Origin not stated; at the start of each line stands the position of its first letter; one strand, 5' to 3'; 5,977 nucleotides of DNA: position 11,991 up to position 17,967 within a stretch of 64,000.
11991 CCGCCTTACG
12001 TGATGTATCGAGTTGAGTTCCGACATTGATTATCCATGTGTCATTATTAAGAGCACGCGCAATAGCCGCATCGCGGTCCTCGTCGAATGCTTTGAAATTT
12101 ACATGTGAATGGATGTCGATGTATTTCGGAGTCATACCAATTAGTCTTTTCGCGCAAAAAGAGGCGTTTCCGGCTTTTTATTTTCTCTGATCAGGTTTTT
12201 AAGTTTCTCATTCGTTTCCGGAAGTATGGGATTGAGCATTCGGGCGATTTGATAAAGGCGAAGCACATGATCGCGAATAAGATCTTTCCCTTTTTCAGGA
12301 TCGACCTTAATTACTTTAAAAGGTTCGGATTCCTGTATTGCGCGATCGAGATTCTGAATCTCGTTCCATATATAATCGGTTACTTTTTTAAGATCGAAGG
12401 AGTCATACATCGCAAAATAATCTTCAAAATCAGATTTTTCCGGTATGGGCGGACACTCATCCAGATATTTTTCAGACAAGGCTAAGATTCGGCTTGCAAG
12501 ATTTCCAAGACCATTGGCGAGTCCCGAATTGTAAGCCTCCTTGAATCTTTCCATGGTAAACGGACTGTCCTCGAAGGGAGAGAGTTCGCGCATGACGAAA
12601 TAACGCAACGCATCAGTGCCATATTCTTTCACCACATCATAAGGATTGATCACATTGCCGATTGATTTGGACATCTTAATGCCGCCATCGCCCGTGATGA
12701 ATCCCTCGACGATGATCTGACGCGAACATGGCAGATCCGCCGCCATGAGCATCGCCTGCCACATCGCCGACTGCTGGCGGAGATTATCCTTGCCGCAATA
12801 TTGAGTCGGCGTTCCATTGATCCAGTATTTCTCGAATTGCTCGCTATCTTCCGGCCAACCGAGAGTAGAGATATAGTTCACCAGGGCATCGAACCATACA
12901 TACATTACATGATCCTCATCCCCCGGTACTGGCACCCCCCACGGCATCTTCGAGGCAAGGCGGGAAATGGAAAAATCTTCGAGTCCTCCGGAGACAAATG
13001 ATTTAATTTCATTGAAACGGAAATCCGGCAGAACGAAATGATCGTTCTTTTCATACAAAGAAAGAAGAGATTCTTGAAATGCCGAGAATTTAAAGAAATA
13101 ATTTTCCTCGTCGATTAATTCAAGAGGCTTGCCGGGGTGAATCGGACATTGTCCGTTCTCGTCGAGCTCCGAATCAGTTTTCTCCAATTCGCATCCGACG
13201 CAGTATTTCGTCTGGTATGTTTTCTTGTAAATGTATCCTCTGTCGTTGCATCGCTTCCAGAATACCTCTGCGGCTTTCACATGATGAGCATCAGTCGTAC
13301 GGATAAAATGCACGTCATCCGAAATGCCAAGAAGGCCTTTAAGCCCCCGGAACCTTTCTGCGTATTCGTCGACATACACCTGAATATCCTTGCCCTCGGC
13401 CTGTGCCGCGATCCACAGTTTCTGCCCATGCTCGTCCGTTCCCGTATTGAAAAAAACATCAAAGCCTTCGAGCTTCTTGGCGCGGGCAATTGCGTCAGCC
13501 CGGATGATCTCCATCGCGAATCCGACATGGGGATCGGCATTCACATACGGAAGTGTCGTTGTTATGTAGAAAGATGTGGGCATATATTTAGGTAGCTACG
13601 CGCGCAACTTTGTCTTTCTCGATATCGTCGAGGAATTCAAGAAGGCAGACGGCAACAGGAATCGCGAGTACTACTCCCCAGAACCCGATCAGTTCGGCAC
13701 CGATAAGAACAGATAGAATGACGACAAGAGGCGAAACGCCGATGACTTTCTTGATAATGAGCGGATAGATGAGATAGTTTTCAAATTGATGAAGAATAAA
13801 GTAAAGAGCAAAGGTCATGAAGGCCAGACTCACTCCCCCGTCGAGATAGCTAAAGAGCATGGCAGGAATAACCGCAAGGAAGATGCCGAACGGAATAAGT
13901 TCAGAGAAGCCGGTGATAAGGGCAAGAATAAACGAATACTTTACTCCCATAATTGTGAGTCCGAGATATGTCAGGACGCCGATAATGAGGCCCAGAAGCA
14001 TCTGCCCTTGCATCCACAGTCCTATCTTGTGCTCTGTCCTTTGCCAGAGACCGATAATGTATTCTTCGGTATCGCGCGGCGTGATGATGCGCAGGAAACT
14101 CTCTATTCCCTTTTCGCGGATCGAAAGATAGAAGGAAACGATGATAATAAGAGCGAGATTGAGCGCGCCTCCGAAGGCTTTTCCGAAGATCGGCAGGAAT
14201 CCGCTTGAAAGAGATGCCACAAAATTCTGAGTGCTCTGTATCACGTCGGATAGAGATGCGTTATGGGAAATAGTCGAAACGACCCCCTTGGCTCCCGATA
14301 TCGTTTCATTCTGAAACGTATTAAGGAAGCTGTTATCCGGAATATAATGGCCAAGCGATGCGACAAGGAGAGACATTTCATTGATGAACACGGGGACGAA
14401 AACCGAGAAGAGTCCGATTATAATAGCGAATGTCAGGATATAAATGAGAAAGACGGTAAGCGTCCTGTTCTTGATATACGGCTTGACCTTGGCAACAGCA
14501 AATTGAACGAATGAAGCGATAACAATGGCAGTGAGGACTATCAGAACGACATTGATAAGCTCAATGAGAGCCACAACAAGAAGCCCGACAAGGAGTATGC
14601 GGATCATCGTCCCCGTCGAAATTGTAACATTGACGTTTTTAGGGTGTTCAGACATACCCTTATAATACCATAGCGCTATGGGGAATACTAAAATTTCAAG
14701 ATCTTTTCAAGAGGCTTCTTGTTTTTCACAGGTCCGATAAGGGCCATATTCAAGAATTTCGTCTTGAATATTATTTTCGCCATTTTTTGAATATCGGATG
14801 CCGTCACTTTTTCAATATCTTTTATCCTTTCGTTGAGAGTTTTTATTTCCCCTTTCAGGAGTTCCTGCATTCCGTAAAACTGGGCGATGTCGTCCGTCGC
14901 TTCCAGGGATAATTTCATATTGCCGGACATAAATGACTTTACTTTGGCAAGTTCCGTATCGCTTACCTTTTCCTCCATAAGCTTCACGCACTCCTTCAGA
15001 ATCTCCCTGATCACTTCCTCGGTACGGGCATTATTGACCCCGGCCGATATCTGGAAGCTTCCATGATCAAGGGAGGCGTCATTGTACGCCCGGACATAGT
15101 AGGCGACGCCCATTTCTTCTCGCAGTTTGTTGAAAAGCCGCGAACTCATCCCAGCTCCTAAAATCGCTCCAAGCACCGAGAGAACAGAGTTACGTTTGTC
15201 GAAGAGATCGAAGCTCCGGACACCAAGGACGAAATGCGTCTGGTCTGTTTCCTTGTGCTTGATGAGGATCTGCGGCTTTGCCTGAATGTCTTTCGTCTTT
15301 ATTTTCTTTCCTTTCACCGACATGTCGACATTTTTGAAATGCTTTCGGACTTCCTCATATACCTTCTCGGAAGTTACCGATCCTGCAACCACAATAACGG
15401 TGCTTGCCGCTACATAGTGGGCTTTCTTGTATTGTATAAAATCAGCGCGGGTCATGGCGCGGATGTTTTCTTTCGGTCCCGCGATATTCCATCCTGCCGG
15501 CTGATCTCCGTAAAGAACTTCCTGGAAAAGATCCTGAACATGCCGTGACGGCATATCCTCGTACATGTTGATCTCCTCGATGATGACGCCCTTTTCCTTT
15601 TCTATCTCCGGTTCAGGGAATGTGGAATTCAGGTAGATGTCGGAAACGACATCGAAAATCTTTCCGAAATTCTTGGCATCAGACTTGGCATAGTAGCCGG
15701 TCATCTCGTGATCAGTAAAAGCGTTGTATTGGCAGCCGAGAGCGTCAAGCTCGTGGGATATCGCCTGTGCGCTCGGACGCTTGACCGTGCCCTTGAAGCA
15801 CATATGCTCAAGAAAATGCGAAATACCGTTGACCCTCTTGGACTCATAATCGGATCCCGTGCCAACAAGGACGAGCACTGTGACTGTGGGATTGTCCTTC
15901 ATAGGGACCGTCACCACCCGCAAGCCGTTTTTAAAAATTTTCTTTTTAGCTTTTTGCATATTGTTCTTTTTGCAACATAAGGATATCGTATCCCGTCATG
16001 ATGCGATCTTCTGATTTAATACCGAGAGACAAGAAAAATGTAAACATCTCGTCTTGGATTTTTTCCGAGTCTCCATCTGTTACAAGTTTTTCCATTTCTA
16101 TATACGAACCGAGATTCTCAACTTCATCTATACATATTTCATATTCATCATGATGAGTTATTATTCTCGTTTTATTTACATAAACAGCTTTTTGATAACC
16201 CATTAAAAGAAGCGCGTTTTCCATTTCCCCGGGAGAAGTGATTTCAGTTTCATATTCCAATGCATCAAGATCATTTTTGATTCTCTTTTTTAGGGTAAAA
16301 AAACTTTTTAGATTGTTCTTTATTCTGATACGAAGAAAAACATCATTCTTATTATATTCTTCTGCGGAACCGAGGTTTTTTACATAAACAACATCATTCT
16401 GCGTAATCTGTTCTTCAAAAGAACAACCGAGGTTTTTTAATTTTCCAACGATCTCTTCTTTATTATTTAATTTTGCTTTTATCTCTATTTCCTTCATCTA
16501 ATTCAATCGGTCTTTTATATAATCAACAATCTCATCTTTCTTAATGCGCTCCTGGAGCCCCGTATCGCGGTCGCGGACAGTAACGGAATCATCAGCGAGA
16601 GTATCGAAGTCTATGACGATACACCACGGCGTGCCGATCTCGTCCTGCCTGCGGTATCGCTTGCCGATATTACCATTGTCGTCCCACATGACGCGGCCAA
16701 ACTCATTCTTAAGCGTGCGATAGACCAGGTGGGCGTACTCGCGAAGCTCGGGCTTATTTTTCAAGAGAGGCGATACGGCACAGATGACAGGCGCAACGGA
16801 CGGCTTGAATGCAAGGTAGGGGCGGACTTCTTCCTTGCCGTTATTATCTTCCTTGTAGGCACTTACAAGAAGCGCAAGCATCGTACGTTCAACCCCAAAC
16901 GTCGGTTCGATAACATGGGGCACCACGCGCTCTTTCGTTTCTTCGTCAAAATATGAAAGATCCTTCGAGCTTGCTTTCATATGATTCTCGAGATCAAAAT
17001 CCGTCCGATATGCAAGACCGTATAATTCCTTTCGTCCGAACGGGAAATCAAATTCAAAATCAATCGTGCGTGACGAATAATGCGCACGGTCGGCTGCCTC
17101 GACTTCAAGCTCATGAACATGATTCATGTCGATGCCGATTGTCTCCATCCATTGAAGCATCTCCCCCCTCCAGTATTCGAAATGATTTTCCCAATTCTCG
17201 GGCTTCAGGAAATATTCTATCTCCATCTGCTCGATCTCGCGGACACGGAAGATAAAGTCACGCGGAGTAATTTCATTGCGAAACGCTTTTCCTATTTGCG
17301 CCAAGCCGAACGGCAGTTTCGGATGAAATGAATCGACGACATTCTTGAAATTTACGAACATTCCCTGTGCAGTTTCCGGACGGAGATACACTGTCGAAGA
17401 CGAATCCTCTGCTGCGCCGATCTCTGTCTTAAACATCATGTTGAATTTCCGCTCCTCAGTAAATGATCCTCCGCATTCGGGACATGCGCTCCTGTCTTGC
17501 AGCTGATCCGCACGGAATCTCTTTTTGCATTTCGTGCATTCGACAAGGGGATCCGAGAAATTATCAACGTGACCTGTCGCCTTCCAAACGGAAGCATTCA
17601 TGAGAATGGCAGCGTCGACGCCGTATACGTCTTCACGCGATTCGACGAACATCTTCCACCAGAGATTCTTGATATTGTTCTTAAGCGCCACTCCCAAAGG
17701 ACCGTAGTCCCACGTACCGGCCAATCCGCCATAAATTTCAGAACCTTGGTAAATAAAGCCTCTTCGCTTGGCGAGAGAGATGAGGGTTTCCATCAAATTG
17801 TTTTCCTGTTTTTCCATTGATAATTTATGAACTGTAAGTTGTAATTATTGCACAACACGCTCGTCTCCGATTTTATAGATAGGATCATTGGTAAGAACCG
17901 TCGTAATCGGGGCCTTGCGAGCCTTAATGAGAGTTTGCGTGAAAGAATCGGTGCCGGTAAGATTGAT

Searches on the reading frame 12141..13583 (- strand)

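Call 31: search_protein_families(library=pfam, proteins=[window:12141-13583:-], max_evalue=0.0001)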
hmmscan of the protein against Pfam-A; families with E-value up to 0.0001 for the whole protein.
window:12141-13583:- (480 aa): 4 families
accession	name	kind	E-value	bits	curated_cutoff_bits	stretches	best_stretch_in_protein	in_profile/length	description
PF09334.17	tRNA-synt_1g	-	8.2e-89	298.5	20.1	2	142-366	165-390/391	tRNA synthetases class I (M)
PF00133.28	tRNA-synt_1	-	1.5e-33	116.6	22.7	2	224-331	296-403/414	tRNA synthetases class I (I, L, M and V)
PF01406.26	tRNA-synt_1e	-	3.7e-10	40.1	27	0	285-332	236-282/301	tRNA synthetases class I (C) catalytic domain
PF01921.24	tRNA-synt_1f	-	3.2e-05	23.4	27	0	295-345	274-323/360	tRNA synthetases class I (K)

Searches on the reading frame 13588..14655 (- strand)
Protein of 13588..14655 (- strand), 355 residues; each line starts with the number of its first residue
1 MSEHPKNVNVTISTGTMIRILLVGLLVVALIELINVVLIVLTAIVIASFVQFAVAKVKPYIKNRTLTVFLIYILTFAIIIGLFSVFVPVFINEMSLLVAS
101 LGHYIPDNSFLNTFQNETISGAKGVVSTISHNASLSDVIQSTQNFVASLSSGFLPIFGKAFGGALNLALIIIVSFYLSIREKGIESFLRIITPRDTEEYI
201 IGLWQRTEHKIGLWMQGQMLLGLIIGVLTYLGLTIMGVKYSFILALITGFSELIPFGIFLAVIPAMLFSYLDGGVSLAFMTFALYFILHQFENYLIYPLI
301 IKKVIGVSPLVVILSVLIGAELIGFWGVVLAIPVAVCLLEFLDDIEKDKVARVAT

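Call 31: search_protein_families(library=pfam, proteins=[window:13588-14655:-], max_evalue=0.0001)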
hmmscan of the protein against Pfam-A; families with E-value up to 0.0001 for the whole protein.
window:13588-14655:- (355 aa): 1 family
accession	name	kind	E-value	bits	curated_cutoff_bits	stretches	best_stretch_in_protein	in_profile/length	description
PF01594.21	AI-2E_transport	-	1.1e-50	173.2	34.3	1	19-345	3-326/327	AI-2E family transporter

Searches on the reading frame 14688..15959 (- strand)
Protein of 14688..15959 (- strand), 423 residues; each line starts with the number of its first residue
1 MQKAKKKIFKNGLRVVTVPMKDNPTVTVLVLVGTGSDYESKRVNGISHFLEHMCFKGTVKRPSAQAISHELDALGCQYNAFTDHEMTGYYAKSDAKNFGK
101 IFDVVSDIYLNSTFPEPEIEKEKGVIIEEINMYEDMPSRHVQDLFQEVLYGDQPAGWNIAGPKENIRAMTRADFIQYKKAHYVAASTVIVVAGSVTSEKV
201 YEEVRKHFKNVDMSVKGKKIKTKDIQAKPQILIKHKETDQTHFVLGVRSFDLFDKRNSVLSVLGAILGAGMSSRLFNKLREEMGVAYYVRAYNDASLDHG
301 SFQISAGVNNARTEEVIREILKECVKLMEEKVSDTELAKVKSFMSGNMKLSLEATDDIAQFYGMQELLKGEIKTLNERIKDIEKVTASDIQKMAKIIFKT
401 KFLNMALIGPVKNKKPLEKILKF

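Call 31: search_protein_families(library=pfam, proteins=[window:14688-15959:-], max_evalue=0.0001)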
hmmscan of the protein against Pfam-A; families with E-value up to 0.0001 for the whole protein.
window:14688-15959:- (423 aa): 2 families
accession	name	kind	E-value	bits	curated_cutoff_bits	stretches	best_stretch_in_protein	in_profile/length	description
PF00675.25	Peptidase_M16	-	2e-37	128.8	22.3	1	15-163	2-149/149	Insulinase (Peptidase family M16)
PF05193.26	Peptidase_M16_C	-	4.4e-33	115.1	23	1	169-342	2-179/181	Peptidase M16 inactive domain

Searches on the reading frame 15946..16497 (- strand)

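Call 31: search_protein_families(library=pfam, proteins=[window:15946-16497:-], max_evalue=0.0001)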
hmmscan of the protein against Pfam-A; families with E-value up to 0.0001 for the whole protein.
window:15946-16497:- (183 aa): 1 family
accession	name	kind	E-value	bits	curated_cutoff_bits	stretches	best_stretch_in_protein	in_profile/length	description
PF01928.26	CYTH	-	1.2e-16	61.5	23.2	1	1-170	1-179/179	CYTH domain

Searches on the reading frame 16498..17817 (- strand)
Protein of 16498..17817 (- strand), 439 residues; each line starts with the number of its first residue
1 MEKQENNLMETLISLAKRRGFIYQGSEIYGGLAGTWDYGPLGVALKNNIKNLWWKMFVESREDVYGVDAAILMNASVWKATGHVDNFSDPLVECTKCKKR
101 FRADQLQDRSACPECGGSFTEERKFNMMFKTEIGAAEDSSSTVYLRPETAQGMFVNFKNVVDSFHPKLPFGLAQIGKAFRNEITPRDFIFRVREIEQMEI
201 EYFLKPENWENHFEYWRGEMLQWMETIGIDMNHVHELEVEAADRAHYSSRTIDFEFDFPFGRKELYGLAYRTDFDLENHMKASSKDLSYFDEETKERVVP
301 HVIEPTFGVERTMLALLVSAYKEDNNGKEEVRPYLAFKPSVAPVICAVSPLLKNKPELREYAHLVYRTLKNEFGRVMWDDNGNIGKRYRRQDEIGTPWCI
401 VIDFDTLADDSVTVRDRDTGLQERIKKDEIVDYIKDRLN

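Call 31: search_protein_families(library=pfam, proteins=[window:16498-17817:-], max_evalue=0.0001)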
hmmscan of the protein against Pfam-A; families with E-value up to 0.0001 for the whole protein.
window:16498-17817:- (439 aa): 2 families
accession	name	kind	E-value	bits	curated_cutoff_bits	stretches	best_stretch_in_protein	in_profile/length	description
PF03129.25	HGTP_anticodon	-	1.1e-21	77.2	21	1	346-436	2-93/94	Anticodon binding domain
PF00587.30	tRNA-synt_2b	-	2.8e-17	63.8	29.3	1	137-317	5-176/179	tRNA synthetase class II core domain (G, H, P, S and T)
